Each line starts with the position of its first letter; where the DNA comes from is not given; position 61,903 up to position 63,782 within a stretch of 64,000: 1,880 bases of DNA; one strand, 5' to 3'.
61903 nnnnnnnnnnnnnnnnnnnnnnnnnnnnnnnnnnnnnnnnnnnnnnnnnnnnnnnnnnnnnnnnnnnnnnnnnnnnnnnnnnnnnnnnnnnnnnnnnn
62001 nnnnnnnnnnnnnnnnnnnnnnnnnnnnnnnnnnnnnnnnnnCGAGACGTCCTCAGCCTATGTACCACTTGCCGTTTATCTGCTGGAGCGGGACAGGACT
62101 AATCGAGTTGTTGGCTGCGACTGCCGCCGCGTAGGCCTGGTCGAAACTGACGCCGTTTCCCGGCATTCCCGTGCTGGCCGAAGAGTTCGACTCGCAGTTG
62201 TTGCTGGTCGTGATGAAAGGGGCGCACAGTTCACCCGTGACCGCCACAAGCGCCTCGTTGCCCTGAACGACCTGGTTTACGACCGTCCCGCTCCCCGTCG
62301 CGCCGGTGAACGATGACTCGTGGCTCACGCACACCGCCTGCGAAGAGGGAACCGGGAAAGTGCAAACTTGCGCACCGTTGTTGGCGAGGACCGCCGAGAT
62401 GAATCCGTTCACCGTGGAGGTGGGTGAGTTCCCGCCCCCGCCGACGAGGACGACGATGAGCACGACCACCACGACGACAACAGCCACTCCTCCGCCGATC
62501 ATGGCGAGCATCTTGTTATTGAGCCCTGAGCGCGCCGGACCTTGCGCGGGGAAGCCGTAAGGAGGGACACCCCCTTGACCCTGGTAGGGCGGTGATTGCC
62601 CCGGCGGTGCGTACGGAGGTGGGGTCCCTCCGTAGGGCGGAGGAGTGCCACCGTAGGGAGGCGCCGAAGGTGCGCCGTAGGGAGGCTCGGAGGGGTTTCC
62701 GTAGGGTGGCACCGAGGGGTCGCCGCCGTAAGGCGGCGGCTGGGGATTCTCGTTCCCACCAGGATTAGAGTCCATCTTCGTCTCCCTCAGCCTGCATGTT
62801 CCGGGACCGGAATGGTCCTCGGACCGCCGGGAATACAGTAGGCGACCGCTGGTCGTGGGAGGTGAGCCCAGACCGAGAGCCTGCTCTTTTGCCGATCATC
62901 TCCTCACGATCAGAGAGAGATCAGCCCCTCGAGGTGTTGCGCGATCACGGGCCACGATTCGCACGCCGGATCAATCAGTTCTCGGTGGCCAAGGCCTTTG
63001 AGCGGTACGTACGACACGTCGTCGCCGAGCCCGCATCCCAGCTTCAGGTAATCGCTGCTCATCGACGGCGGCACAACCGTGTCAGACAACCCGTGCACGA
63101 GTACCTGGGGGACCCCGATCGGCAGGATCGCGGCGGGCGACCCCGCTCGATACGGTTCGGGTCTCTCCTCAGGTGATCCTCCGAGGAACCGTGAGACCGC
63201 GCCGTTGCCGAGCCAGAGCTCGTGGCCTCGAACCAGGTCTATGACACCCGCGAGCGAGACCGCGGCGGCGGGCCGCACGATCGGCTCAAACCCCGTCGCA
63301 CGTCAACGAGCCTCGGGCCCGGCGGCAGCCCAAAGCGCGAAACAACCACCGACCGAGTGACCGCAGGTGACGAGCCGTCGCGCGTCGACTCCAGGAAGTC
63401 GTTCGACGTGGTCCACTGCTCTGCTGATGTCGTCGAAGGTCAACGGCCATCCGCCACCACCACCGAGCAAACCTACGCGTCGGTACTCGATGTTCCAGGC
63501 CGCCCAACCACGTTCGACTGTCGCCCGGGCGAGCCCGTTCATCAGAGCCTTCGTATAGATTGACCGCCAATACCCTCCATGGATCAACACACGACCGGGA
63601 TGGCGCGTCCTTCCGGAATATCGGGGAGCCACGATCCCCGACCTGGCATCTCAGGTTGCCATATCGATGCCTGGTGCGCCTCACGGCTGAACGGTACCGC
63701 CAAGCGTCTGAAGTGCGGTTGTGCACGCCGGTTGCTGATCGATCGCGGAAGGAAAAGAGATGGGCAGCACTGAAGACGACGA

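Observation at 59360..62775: Tightly packed operon: PPYG-repeat membrane protein, atypical patatin (SxSxG) and beta-propeller lipoprotein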

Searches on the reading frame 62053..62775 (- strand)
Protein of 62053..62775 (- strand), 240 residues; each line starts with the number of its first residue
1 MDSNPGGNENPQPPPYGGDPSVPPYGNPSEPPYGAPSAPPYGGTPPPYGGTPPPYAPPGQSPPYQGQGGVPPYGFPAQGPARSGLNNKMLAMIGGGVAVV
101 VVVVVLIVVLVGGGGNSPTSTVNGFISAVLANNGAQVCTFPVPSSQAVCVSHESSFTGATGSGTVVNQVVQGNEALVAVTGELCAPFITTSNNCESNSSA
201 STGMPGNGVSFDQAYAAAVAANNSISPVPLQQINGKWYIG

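Call 4: search_protein_families(library=ncbifam, proteins=[window:62053-62775:-], max_evalue=0.1)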
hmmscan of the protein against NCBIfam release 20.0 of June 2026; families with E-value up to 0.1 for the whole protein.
window:62053-62775:- (240 aa): 0 families

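Call 5: search_protein_families(library=padloc, proteins=[window:62053-62775:-], max_evalue=0.1)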
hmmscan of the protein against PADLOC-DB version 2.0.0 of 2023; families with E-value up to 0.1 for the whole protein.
window:62053-62775:- (240 aa): 1 family
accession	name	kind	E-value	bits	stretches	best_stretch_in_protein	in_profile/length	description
PDLC04043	PD-T4-6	-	0.024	11.7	1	77-174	299-369/452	-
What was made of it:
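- Tried and rejected: PADLOC scan of all three proteins: the only hit was at chance level (PD-T4-6, E = 0.024) (call 5).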

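Call 6: search_protein_families(library=pfam, proteins=[window:62053-62775:-], max_evalue=0.1)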
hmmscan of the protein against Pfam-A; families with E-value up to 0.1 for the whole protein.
window:62053-62775:- (240 aa): 0 families

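Call 42: search_protein_families(library=pfam, alignment_id=A3, max_evalue=1)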
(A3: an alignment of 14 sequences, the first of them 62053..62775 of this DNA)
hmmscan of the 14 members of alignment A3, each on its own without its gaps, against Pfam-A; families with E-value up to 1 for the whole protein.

A. member 1, window:62053-62775:- (240 aa): 0 families

B. families by the number of members that match (of 14 scanned): 8 families
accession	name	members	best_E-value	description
PF12551.13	PHBC_N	2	0.046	Poly-beta-hydroxybutyrate polymerase N terminal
PF13347.12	MFS_2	1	0.021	MFS/sugar transport protein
PF09221.15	Bacteriocin_IId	1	0.034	Bacteriocin class IId cyclical uberolysin-like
PF09065.15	Haemadin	1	0.041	Haemadin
PF08999.15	SP_C-Propep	1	0.043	Surfactant protein C, N terminal propeptide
PF14333.11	DUF4389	1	0.24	Domain of unknown function (DUF4389)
PF19606.4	DUF6111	1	0.31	Family of unknown function (DUF6111)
PF25799.1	prePAAR_I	1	0.45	Class I prePAAR effector Rhs1 motif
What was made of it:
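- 62053..62775 (-): Bitopic membrane protein. It has a Pro/Tyr/Gly-rich N-terminal tail (about residues 1-85, 8 PPY motifs), a TM helix (about residues 89-112) and a C-terminal 4-Cys extracytoplasmic domain (about residues 113-240). No Pfam, NCBIfam or PADLOC family (calls 4-6, 42).
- Closest known: Proline-rich-tail bitopic membrane proteins of Actinomycetota. Different: The 4-Cys ectodomain has no Pfam model (call 42).
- Tried and rejected: Pfam scan of 14 PPYG-family members at E<=1: only noise (call 42).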

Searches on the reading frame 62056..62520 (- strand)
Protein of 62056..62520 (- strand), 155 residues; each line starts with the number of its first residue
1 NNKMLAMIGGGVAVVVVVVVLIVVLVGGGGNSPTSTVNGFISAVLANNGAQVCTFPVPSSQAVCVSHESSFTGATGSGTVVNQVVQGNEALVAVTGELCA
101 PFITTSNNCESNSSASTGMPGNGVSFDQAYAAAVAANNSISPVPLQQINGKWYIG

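Call 37: find_homologous_proteins(query=window:62056-62520:-, max_evalue=0.01)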
Query seq(155 aa) (155 aa): 14 proteins with E <= 0.01 among 1004 candidates.
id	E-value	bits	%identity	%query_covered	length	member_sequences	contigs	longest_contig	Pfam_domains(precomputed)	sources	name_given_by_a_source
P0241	7.1e-89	314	100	100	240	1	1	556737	-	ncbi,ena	-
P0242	3.7e-54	201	61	99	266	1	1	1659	-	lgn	-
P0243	1.3e-53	199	64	81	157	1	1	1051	-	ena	-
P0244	5.6e-52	194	61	81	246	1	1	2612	-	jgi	jgi:hypothetical protein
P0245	9.3e-50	187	64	81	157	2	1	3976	-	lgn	-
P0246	8.4e-47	177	62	83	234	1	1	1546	-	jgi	jgi:hypothetical protein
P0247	1.4e-46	176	60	80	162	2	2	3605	-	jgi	jgi:hypothetical protein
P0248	6.5e-45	171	58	81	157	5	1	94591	-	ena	-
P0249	6.8e-44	168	59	99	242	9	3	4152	-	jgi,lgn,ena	jgi:hypothetical protein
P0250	8.9e-44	167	59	99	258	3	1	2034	-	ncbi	-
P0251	1.0e-43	167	58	99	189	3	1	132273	-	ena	-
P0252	6.1e-43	165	57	99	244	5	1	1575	-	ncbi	-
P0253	1.7e-42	163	59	97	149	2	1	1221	-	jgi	jgi:hypothetical protein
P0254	4.8e-41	158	57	78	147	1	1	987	-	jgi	jgi:hypothetical protein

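Call 38: find_encoding_contigs(protein=P0248, flank=5000, max_places=2)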
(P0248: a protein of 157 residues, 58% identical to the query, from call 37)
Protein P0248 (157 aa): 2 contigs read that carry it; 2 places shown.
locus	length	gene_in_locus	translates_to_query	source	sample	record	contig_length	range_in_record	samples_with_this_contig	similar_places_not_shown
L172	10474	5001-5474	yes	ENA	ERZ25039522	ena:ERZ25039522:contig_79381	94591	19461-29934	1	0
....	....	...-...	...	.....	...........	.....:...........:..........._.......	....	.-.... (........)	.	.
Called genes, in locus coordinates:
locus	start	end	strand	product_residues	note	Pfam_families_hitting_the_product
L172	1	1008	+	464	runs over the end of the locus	PF00027:cNMP_binding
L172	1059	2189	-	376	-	-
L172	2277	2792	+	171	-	-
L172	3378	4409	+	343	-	PF00082:Peptidase_S8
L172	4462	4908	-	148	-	-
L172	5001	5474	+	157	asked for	-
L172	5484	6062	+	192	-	-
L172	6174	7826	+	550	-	PF00989:PAS, PF08448:PAS_4, PF13188:PAS_8 (weak), PF13426:PAS_9 (weak), PF08447:PAS_3 (faint), PF00989:PAS (weak), PF12860:PAS_7 (weak), PF00990:GGDEF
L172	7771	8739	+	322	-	PF00563:EAL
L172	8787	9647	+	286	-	-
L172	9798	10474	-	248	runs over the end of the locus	PF01169:GDT1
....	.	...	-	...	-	?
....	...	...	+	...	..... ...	-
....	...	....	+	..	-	?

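Call 39: find_encoding_contigs(protein=P0251, flank=5000, max_places=2)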
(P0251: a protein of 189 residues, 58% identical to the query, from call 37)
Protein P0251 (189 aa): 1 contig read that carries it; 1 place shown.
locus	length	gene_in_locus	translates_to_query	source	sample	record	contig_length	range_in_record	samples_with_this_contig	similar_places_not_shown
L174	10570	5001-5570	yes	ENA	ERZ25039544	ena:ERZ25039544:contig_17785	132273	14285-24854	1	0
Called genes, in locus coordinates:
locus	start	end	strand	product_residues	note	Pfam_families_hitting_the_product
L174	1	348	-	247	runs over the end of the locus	PF00211:Guanylate_cyc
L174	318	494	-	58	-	-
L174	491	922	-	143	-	PF00211:Guanylate_cyc (weak)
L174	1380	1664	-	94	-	-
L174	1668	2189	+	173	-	-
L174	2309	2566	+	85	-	-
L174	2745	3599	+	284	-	PF09286:Pro-kuma_activ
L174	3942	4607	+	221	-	-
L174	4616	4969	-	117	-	-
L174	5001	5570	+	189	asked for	-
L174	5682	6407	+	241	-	PF07690:MFS_1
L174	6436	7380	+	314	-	PF07690:MFS_1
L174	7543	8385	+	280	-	PF01370:Epimerase (weak)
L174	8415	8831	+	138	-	PF04075:F420H2_quin_red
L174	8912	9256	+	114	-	PF00903:Glyoxalase, PF18029:Glyoxalase_6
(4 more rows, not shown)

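Call 62: search_protein_representatives(protein=window:62056-62445:-)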
Query: 130 residues. Proteins with E-value up to 0.001 (for the whole library): 322; up to 1e-10: 98; up to 1e-30: 4. The best 150 are listed.
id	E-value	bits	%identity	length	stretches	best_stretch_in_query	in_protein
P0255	6.7e-44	165.7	62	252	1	2-129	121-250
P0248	3.0e-39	150.6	60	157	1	2-129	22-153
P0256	7.8e-38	146.1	60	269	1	2-129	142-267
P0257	3.3e-31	124.7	37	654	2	5-129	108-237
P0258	2.0e-29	118.9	36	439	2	2-129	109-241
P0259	2.9e-26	108.7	45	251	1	2-129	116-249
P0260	3.3e-22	95.6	50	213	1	4-129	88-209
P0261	6.3e-22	94.7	42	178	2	2-129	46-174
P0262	1.1e-21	94.0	46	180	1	6-129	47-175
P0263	2.1e-21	93.0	44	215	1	4-129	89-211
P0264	2.9e-21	92.5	47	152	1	4-129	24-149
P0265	1.5e-20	90.3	46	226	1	3-129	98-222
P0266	1.6e-19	86.9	46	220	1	4-129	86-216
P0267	1.6e-19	86.9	45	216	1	4-129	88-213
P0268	1.9e-19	86.7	48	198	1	1-129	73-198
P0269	3.1e-19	86.0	50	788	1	3-129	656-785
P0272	5.9e-19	85.1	50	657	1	4-129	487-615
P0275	1.6e-18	83.7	44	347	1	3-129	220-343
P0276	1.6e-18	83.7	48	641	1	4-129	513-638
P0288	2.3e-16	76.7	34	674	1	4-129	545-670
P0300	3.9e-15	72.8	43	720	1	4-129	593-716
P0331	2.2e-12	63.9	37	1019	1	7-129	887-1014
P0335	5.6e-12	62.6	38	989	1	3-129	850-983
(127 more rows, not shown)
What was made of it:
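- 62056..62439 (-): C-terminal 4-Cys ectodomain of the PPYG protein, an unannotated and promiscuous actinobacterial extracellular module. The domain usually sits at the C-terminus of proteins of 100-1000 aa (call 62).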

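Call 63: search_protein_families(library=pfam, proteins=[P0269, P0272, P0276, P0257, P0331, P0288, P0300, P0335, P0275, P0258], max_evalue=0.001)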
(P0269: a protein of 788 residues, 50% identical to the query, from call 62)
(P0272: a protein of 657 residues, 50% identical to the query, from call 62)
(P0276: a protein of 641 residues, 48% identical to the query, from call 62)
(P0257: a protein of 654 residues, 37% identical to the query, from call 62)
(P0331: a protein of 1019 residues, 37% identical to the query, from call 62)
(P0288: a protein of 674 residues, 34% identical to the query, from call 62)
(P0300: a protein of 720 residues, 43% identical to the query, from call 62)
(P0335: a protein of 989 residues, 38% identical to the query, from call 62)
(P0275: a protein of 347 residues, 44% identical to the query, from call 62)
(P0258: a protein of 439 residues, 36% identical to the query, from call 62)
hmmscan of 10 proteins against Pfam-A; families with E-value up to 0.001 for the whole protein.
P0269 (788 aa): 1 family
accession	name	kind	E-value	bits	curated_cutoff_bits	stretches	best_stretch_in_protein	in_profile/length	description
PF00041.27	fn3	-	4.2e-08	33.7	25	1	47-130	10-76/84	Fibronectin type III domain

P0272 (657 aa): 0 families

P0276 (641 aa): 1 family
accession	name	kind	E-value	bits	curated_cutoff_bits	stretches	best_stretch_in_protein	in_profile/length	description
PF11774.14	Lsr2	-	2.7e-07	30.5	29.6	1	2-29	2-29/58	Lsr2 dimerization domain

P0257 (654 aa): 0 families

P0331 (1019 aa): 0 families

P0288 (674 aa): 0 families

P0300 (720 aa): 1 family
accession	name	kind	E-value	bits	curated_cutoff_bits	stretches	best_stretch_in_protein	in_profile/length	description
PF12697.13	Abhydrolase_6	-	1.8e-05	26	26.3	1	51-155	1-102/217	Alpha/beta hydrolase family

P0335 (989 aa): 6 families
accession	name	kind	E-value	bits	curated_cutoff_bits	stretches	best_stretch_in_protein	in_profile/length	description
PF00069.31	Pkinase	-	4.2e-44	151.4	31.7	1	52-292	4-258/263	Protein kinase domain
PF07714.23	PK_Tyr_Ser-Thr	-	2.5e-26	93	23.1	1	52-286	4-250/258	Protein tyrosine and serine/threonine kinase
PF14870.12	PSII_BNR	-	2.1e-05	24.3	27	0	634-727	27-110/303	Photosynthesis system II assembly factor YCF48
PF15902.12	Sortilin-Vps10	-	0.00018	20.8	33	0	604-714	2-112/446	Sortilin, neurotensin receptor 3,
PF01636.29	APH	-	0.00065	20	23.2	0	163-192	165-195/239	Phosphotransferase enzyme family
PF13240.11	Zn_Ribbon_1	-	0.00073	19.7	25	0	7-27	1-21/23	zinc-ribbon domain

P0275 (347 aa): 0 families

P0258 (439 aa): 0 families
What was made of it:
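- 62053..62775 (-): The ectodomain alone finds 322 clusters at 50% identity and is fused to varied N-terminal modules (calls 62, 63).
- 62056..62439 (-): Partners include a protein kinase, fn3 and an alpha/beta hydrolase (call 63).
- Closest known: Proline-rich-tail bitopic membrane proteins of Actinomycetota. Different: It recurs as a C-terminal module on kinases, fn3 proteins and hydrolases (calls 62, 63).
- The ectodomain is a widespread promiscuous module (calls 62, 63).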

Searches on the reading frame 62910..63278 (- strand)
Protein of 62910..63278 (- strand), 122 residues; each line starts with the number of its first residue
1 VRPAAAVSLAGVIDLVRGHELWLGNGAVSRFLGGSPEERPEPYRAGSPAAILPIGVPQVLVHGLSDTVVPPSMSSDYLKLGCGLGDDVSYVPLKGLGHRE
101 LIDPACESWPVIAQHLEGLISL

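Call 6: search_protein_families(library=pfam, proteins=[window:62910-63278:-], max_evalue=0.1)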
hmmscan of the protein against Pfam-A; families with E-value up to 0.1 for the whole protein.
window:62910-63278:- (122 aa): 2 families
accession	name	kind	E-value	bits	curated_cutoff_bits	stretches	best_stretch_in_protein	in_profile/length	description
PF20434.5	BD-FAE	-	0.0021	18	26.8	1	5-76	135-210/215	BD-FAE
PF00326.27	Peptidase_S9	-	0.062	13.2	22.6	1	5-79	91-168/213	Prolyl oligopeptidase family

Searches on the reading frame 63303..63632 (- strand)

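Call 6: search_protein_families(library=pfam, proteins=[window:63303-63632:-], max_evalue=0.1)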
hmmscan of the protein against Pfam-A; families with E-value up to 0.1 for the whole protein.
window:63303-63632:- (109 aa): 6 families
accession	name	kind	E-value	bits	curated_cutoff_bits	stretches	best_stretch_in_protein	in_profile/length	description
PF20434.5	BD-FAE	-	4.1e-08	33.4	26.8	1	11-103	13-107/215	BD-FAE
PF05448.18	AXE1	-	0.00019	20.8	21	1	66-104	157-195/321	Acetyl xylan esterase (AXE1)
PF00326.27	Peptidase_S9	-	0.00021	21.3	22.6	1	65-104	44-83/213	Prolyl oligopeptidase family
PF07859.19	Abhydrolase_3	-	0.0027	17.9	25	1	15-103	2-89/210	alpha/beta hydrolase fold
PF12697.13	Abhydrolase_6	-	0.0048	18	26.3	1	15-102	2-83/217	Alpha/beta hydrolase family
PF12146.15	Hydrolase_4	-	0.011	15.5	27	1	32-103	21-94/239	Serine aminopeptidase, S33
